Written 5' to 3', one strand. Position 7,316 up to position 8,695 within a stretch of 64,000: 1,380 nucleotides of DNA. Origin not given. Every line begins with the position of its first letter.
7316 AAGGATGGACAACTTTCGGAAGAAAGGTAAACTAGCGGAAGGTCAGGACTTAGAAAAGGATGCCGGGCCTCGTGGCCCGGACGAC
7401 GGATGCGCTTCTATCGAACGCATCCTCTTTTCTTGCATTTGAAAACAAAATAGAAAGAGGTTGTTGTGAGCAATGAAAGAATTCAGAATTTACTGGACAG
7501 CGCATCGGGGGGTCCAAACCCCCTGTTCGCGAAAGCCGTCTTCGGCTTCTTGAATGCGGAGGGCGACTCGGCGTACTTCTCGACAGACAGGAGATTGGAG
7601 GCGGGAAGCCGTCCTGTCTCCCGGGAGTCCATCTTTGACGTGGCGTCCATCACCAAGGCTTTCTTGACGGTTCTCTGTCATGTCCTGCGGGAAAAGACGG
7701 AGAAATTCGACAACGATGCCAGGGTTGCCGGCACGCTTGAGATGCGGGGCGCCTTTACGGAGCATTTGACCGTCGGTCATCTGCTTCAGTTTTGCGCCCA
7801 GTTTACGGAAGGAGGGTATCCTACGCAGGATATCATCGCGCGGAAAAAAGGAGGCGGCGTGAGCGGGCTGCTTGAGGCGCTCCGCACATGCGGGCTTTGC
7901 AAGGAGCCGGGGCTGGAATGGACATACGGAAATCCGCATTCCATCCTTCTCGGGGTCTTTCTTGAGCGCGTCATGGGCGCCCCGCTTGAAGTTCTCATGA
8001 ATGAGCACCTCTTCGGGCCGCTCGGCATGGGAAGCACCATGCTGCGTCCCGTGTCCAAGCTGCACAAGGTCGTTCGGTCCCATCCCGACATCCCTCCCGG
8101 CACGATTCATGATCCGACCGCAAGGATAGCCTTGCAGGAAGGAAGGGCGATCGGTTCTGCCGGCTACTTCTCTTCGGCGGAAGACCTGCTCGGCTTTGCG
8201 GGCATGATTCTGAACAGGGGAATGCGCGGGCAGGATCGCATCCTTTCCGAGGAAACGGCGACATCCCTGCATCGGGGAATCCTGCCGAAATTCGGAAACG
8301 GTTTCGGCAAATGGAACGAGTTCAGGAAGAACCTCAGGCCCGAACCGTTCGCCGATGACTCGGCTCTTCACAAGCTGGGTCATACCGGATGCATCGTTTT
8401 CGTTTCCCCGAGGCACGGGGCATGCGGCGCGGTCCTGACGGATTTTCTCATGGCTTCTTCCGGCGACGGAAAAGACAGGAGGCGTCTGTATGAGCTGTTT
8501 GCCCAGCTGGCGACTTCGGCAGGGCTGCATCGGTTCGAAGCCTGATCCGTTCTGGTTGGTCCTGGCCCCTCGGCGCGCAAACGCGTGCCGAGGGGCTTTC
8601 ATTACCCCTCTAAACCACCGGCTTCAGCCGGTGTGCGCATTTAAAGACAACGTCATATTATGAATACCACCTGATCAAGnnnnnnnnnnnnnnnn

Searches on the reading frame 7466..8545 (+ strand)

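Call 3: search_protein_families(library=pfam, proteins=[window:7466-8545:+], max_evalue=1)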
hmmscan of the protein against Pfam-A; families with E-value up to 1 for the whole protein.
window:7466-8545:+ (359 aa): 1 family
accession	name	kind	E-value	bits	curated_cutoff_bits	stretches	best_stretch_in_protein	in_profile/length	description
PF00144.29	Beta-lactamase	-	7.2e-32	111.3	27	1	46-326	39-309/329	Beta-lactamase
